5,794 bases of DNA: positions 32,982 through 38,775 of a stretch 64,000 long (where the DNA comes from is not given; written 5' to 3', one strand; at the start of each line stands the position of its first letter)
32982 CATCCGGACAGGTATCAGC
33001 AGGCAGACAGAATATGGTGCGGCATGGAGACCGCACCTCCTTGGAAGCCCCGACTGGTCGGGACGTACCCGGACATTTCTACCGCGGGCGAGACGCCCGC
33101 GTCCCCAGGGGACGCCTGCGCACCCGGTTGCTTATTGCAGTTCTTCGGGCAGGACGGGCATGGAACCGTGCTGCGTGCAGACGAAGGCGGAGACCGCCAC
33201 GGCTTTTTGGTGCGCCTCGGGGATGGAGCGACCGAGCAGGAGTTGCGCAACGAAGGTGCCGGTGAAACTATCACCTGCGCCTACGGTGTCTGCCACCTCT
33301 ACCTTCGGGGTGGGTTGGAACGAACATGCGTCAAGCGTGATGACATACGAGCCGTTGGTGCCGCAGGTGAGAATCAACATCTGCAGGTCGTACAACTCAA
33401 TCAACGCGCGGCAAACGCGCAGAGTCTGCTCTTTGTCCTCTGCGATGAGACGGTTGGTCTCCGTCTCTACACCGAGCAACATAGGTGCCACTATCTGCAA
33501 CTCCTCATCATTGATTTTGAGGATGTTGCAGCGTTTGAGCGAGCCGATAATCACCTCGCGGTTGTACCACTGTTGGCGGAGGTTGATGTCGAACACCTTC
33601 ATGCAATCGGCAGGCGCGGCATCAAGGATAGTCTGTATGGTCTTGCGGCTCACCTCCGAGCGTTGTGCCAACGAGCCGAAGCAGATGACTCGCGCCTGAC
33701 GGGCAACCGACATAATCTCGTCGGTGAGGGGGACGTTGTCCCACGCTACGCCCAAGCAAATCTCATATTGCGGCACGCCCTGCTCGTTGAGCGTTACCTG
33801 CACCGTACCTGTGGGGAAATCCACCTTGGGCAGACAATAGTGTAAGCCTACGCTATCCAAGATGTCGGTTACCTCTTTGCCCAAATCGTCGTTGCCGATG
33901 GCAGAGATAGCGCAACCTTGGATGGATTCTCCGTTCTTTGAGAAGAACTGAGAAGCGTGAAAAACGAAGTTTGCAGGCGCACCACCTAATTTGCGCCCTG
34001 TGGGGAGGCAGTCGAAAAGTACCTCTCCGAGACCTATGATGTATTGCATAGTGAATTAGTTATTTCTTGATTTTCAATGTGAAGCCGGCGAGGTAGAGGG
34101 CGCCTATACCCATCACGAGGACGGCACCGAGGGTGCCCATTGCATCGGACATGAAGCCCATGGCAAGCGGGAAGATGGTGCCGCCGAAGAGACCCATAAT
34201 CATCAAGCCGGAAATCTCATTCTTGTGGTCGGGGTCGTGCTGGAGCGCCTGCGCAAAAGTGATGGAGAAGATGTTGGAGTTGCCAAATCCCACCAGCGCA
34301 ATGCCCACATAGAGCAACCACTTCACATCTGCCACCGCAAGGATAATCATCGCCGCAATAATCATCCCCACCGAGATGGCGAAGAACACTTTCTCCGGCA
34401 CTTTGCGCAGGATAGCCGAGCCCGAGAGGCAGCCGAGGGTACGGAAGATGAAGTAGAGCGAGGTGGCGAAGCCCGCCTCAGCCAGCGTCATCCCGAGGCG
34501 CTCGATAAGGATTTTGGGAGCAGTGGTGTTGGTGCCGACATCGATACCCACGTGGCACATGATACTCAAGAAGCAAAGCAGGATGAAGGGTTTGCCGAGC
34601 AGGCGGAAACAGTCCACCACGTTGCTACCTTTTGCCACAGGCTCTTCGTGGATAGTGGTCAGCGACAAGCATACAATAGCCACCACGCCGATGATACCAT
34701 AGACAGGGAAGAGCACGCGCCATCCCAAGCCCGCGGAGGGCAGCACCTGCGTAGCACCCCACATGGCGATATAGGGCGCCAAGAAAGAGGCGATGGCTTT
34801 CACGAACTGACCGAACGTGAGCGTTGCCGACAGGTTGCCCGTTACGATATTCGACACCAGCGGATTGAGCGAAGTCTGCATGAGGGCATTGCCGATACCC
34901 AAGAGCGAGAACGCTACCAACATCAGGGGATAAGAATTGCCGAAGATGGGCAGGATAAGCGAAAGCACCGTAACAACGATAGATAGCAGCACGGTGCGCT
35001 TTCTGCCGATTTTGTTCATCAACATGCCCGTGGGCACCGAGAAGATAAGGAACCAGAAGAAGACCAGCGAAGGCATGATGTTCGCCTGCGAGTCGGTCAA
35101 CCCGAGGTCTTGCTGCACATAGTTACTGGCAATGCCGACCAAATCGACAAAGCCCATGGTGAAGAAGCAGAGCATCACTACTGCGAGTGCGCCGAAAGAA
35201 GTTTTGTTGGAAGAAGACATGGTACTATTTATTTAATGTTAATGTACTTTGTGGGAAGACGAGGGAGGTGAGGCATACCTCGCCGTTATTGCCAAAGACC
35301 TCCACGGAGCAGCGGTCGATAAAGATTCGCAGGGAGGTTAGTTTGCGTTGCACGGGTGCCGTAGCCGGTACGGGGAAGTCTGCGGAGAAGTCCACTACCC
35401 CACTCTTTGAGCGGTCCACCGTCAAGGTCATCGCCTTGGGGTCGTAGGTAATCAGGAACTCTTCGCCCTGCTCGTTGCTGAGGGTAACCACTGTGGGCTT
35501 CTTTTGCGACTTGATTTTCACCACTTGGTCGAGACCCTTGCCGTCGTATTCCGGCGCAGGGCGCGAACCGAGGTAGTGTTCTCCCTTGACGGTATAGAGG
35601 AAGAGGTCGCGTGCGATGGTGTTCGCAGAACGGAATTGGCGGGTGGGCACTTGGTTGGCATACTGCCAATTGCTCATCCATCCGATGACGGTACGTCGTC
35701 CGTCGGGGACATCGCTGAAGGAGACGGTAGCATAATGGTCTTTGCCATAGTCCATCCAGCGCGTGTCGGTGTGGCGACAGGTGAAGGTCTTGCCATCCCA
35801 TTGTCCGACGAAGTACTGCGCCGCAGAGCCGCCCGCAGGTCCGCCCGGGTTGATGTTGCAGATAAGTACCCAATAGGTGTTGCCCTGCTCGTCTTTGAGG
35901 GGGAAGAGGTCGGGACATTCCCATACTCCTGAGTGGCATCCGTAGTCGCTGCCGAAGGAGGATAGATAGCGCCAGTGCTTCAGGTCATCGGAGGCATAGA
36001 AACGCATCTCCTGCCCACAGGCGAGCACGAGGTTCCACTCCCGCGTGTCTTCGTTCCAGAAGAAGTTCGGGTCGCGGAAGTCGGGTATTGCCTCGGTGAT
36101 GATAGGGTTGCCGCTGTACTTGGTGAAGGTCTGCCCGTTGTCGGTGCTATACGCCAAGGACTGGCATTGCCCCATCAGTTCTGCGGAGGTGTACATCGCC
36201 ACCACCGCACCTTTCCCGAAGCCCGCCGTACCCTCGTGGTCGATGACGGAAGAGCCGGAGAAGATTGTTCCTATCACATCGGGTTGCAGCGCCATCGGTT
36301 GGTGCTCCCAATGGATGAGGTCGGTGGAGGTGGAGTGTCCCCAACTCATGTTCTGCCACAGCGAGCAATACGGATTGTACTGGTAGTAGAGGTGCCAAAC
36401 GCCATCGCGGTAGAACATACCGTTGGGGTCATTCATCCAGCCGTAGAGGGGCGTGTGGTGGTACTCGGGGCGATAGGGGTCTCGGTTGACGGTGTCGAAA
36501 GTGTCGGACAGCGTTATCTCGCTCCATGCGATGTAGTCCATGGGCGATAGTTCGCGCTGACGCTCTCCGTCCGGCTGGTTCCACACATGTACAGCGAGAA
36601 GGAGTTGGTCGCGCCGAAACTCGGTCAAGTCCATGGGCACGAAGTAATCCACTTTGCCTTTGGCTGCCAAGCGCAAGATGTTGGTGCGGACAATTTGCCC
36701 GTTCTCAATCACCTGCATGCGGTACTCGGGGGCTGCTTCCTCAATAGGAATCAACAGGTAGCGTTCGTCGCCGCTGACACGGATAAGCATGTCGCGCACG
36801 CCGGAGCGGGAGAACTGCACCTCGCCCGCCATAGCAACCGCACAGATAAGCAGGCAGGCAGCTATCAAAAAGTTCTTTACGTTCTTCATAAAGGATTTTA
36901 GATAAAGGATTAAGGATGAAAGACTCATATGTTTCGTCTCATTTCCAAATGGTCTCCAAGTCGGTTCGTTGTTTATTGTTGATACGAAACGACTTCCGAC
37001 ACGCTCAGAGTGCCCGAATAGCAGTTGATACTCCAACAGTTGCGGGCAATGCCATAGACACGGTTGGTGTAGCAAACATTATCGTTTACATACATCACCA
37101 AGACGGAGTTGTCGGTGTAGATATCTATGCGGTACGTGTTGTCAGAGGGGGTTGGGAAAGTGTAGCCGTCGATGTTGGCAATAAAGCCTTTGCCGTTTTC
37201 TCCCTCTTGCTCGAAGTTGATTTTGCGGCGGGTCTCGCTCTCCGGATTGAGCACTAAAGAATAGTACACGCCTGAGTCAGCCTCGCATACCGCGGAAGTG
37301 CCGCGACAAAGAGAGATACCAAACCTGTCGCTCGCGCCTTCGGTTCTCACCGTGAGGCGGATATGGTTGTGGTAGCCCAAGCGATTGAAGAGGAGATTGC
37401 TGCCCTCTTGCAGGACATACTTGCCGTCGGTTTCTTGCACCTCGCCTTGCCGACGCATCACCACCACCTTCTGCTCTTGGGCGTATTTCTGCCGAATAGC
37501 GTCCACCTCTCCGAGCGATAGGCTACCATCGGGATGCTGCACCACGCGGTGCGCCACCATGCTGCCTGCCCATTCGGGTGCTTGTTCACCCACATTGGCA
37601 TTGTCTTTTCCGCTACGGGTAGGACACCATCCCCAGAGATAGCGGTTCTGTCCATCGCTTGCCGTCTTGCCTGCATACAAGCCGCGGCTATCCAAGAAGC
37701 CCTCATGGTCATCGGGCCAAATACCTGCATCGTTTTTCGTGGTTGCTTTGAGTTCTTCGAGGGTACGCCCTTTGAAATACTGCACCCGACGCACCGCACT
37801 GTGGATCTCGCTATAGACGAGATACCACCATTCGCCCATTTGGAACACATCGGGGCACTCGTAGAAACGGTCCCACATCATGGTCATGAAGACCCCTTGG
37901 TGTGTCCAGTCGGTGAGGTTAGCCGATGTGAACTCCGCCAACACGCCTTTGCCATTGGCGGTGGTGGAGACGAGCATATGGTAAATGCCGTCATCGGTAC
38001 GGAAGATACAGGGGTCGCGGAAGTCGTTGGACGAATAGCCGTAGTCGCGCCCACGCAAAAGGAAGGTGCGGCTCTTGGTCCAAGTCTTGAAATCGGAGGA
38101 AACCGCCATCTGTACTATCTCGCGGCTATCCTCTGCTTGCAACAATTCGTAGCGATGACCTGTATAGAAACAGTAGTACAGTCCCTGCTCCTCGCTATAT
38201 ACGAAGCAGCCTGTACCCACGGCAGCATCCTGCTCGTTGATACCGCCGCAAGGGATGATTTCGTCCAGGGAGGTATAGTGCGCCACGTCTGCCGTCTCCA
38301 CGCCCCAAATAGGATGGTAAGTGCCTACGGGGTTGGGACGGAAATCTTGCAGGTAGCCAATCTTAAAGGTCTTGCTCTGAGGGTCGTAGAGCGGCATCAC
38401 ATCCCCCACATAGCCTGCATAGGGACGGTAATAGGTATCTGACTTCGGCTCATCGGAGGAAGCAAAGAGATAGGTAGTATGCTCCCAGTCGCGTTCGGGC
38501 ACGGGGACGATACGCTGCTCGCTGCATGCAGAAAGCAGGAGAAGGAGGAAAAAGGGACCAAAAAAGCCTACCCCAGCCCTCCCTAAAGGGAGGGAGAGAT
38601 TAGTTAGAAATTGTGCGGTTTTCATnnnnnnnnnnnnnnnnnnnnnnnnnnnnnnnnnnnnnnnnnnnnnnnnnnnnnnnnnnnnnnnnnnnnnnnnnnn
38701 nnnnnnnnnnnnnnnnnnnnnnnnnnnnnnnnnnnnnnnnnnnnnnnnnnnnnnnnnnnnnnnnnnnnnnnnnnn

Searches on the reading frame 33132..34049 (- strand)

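Call 6: search_protein_families(library=ncbifam, proteins=[window:33132-34049:-], max_evalue=0.01)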
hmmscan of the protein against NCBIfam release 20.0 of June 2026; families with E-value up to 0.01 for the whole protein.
window:33132-34049:- (305 aa): 21 families
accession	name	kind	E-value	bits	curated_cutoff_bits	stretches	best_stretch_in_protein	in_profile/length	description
TIGR02152.1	D_ribokin_bact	equivalog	2.2e-20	73.2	299.65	1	47-302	54-292/298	ribokinase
NF040938.1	KDG_KDGal_kin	equivalog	1e-18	67.5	400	1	44-303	46-296/305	bifunctional 2-dehydro-3-deoxygluconokinase/2-dehydro-3-deoxygalactonokinase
TIGR04382.1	myo_inos_iolC_N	equivalog_domain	1.9e-18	66.8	300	1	19-302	31-301/309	5-dehydro-2-deoxygluconokinase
NF006957.1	PRK09434.1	equivalog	3e-18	66.4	450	1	6-303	6-299/302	fructokinase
NF041332.1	KDG_KDGal_kin_Halo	equivalog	4e-15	56.1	440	1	130-300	141-301/320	bifunctional 2-dehydro-3-deoxygluconokinase/2-dehydro-3-deoxygalactonokinase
TIGR03168.1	1-PFK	subfamily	6e-15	54.9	216.4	1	175-297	178-288/305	hexose kinase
TIGR03828.1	pfkB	equivalog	1.3e-14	54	292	1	172-296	175-287/305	1-phosphofructokinase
NF008353.0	PRK11142.1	equivalog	1.9e-13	50.6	341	1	48-302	59-295/307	ribokinase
NF047869.1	myo_kin_aldol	exception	4.6e-13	48.4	600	1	7-303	24-324/586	bifunctional 5-dehydro-2-deoxygluconokinase/5-dehydro-2-deoxyphosphogluconate aldolase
NF007321.0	PRK09813.1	equivalog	7.2e-12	45.3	247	1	204-295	168-259/261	fructoselysine 6-kinase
TIGR02198.1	rfaE_dom_I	equivalog_domain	7.9e-12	44.9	345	1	202-305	207-311/315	D-glycero-beta-D-manno-heptose-7-phosphate kinase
NF049991.1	TagKinase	equivalog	4e-11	42.3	420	1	22-297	41-302/321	tagatose kinase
NF041320.1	pfkB_Halo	equivalog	1.5e-09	37.7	400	1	205-296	192-282/302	1-phosphofructokinase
NF052444.1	DhDoxglucKinKdgK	equivalog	5.6e-08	32.5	400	1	126-296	135-295/303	2-dehydro-3-deoxygluconokinase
NF008454.0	PRK11316.1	equivalog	1.9e-07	30.1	521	1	204-305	207-309/475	bifunctional D-glycero-beta-D-manno-heptose-7-phosphate kinase/D-glycero-beta-D-manno-heptose 1-phosphate adenylyltransferase HldE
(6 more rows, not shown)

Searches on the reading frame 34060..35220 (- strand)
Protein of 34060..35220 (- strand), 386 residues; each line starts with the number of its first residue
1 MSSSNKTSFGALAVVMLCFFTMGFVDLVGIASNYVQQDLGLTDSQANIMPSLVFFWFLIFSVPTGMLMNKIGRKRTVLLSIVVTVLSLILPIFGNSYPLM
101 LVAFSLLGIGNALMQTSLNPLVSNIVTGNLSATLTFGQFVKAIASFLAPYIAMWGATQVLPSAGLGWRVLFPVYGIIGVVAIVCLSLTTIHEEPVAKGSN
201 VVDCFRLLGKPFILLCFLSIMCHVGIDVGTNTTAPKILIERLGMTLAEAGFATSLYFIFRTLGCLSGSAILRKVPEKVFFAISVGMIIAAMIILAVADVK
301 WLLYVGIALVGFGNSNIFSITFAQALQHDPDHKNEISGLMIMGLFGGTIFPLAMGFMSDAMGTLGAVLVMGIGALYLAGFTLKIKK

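Call 4: search_protein_families(library=pfam, proteins=[window:34060-35220:-], max_evalue=0.01)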
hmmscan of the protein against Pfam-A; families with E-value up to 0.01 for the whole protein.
window:34060-35220:- (386 aa): 2 families
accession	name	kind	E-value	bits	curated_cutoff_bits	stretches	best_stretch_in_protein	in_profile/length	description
PF07690.21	MFS_1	-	3.6e-32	112.1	33.4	1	17-349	4-344/347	Major Facilitator Superfamily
PF13347.12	MFS_2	-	4.2e-06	26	27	1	10-126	227-343/427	MFS/sugar transport protein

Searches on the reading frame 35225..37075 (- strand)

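Call 4: search_protein_families(library=pfam, proteins=[window:35225-37075:-], max_evalue=0.01)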
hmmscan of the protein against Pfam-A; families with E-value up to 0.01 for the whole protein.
window:35225-37075:- (616 aa): 3 families
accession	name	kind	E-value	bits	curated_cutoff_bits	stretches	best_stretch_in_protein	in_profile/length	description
PF00251.26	Glyco_hydro_32N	-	5.3e-87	292.7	22.1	1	206-495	1-298/307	Glycosyl hydrolases family 32 N-terminal domain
PF16352.10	DUF4980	-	8.6e-25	87.2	28.9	1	96-205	5-109/109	Domain of unknown function (DUF4980)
PF08244.19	Glyco_hydro_32C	-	1.3e-21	77.7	21.9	1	519-610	40-135/158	Glycosyl hydrolases family 32 C terminal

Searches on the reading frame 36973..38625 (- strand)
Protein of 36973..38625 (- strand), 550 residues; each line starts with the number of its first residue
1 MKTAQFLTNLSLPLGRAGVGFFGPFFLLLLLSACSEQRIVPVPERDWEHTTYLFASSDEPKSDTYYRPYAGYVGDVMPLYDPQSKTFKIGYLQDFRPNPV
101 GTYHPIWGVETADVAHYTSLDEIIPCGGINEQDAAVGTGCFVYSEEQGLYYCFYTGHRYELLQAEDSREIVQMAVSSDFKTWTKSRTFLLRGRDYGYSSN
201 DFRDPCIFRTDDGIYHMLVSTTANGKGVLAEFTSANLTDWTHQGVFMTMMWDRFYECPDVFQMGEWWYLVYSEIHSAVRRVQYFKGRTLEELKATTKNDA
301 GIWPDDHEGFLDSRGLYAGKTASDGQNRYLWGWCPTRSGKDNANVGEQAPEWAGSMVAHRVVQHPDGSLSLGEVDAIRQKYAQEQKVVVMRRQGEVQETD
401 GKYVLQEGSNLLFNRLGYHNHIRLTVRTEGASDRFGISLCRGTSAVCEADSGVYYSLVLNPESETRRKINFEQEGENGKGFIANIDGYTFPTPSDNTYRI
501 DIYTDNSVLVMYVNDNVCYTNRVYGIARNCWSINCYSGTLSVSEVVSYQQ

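Call 4: search_protein_families(library=pfam, proteins=[window:36973-38625:-], max_evalue=0.01)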
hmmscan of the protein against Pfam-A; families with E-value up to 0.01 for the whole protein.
window:36973-38625:- (550 aa): 4 families
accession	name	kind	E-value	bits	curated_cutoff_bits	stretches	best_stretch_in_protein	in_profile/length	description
PF16346.12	GH32_BT1760-like_C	-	1.1e-70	237.5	31.4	1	367-545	1-174/176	GH32, BT1760-like, C-terminal domain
PF00251.26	Glyco_hydro_32N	-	2.5e-22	80.3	22.1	1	106-366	39-298/307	Glycosyl hydrolases family 32 N-terminal domain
PF08244.19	Glyco_hydro_32C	-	1.6e-05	25.4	21.9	1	400-538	28-145/158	Glycosyl hydrolases family 32 C terminal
PF04616.20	Glyco_hydro_43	-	0.0019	18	32.2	1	200-345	8-152/288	Glycosyl hydrolases family 43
